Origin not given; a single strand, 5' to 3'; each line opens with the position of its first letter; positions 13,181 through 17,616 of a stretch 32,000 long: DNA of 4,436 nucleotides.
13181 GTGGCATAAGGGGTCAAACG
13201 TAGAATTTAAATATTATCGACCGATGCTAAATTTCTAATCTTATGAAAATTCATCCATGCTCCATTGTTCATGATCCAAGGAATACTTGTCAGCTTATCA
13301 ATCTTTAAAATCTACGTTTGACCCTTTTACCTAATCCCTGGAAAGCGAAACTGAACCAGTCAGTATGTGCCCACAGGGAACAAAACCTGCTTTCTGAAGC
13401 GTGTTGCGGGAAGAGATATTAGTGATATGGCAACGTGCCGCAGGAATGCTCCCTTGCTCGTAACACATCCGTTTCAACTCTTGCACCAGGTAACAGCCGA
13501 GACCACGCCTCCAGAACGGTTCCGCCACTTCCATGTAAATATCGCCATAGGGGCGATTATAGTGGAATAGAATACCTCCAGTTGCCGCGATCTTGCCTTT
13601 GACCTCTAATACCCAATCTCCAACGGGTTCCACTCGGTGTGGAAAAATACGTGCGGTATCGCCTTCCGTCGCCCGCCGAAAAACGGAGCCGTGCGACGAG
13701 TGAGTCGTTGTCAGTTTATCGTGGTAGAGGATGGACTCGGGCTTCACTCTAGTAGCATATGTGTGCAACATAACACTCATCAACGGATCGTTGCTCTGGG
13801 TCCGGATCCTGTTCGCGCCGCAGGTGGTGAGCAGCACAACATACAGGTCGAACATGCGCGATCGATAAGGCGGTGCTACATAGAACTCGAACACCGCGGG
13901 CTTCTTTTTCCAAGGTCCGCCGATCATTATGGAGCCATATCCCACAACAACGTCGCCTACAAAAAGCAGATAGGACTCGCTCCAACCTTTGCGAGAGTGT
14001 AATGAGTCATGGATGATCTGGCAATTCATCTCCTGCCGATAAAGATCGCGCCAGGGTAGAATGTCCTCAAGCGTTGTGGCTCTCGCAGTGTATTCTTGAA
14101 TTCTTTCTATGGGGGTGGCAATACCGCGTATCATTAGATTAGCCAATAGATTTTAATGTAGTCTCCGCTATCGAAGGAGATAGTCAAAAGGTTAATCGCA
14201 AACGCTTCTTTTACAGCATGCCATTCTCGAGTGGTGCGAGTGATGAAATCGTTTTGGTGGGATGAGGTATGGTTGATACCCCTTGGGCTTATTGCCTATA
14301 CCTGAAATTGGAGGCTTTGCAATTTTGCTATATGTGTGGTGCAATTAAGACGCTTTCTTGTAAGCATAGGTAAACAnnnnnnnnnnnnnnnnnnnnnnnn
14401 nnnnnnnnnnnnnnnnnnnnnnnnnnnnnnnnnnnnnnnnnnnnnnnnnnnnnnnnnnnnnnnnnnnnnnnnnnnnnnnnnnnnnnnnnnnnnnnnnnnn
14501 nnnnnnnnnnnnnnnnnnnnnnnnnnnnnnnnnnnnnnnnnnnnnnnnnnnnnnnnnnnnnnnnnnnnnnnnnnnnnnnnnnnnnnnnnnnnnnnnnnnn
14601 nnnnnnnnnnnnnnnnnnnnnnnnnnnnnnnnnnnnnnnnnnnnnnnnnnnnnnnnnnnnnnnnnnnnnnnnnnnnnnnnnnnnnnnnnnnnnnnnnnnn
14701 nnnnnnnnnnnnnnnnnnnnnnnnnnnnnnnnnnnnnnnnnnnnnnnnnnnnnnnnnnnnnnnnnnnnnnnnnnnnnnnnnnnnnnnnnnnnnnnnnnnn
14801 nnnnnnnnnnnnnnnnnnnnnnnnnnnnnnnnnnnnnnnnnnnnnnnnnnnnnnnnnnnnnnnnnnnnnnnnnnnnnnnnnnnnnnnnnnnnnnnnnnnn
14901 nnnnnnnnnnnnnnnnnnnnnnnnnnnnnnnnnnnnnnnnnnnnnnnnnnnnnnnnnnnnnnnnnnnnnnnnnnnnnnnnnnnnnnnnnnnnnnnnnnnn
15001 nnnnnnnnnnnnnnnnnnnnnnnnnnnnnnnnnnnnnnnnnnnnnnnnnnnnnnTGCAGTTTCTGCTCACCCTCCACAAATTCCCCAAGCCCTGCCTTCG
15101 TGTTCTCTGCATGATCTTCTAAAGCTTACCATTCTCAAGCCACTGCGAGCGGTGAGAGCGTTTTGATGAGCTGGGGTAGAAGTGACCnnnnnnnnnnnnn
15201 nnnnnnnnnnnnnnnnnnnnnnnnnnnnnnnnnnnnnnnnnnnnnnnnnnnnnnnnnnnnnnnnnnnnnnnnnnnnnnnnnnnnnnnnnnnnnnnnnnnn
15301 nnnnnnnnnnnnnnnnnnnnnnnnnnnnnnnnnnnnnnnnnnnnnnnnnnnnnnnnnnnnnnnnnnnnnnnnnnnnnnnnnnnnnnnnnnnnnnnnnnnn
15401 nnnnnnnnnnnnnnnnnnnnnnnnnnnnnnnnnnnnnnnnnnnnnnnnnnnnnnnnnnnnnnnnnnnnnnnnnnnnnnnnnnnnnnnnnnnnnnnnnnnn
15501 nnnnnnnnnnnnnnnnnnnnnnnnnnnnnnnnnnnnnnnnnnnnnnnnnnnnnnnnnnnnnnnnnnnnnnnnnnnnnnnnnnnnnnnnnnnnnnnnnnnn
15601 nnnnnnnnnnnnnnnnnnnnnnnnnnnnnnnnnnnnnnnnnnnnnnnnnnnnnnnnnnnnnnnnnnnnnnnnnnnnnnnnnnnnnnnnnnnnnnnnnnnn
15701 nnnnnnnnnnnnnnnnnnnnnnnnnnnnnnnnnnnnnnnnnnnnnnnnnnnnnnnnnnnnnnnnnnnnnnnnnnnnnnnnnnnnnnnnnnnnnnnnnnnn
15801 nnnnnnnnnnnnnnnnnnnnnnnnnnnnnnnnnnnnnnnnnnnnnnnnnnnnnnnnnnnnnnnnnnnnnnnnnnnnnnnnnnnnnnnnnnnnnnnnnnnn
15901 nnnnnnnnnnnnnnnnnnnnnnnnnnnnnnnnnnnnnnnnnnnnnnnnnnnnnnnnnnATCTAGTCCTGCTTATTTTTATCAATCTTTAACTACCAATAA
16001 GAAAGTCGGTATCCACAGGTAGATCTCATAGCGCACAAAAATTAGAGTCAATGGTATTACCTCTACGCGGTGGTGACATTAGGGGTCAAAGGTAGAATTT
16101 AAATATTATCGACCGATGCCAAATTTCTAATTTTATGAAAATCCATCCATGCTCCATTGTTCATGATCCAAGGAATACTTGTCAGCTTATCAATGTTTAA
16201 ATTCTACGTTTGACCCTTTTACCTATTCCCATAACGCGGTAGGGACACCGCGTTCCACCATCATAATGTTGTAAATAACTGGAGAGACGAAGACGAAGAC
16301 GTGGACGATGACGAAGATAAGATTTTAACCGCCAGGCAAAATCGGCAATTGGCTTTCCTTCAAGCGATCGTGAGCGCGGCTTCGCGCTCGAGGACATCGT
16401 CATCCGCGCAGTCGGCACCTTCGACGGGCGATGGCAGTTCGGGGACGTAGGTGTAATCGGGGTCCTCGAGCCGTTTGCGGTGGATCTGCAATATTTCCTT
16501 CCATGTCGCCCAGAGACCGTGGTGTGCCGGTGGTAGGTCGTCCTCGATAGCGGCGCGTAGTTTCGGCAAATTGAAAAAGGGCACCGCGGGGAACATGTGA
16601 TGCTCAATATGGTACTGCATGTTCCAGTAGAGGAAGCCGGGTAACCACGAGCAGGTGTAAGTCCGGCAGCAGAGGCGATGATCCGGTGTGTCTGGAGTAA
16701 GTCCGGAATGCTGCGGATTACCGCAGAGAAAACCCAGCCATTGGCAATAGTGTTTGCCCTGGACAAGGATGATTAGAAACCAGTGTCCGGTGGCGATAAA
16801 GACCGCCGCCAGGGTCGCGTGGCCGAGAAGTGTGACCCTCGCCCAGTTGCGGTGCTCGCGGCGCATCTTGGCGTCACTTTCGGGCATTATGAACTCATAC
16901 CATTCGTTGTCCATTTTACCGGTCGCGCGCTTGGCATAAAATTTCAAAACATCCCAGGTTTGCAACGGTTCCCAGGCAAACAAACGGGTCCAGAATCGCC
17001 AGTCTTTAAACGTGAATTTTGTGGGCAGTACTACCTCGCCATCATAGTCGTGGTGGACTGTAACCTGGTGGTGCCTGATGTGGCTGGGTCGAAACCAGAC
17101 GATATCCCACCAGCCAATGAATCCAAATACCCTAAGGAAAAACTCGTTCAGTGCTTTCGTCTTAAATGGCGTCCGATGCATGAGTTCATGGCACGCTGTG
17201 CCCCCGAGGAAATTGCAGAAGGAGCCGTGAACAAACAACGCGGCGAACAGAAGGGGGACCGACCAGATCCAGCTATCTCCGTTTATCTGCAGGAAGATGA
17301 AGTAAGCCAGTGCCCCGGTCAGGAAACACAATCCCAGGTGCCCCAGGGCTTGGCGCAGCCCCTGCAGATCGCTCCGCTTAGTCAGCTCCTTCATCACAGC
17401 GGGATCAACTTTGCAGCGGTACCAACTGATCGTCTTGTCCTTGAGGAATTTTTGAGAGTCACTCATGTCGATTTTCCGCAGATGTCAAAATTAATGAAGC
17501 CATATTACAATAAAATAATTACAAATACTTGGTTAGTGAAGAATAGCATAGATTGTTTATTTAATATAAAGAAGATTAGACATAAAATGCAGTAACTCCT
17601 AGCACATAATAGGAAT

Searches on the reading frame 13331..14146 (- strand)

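Call 19: search_protein_families(library=pfam, proteins=[window:13331-14146:-])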
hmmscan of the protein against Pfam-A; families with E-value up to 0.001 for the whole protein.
window:13331-14146:- (271 aa): 4 families
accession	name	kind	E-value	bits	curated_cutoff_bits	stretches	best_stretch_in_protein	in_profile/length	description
PF00583.31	Acetyltransf_1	-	2.8e-12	47.3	20.7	1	171-255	29-116/116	Acetyltransferase (GNAT) family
PF08445.16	FR47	-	2.2e-05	24.8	22.1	1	198-255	19-77/86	FR47-like protein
PF13302.13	Acetyltransf_3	-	2.4e-05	25.5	25.4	1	173-256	52-138/138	Acetyltransferase (GNAT) domain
PF13508.13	Acetyltransf_7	-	5.1e-05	24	27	0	178-256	6-83/84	Acetyltransferase (GNAT) domain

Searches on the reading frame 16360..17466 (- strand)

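Call 19: search_protein_families(library=pfam, proteins=[window:16360-17466:-])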
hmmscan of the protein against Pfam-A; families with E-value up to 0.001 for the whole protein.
window:16360-17466:- (368 aa): 1 family
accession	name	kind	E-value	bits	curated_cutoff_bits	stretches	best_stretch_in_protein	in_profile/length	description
PF00487.30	FA_desaturase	-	7.2e-27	95.2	29.7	1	70-322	4-253/253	Fatty acid desaturase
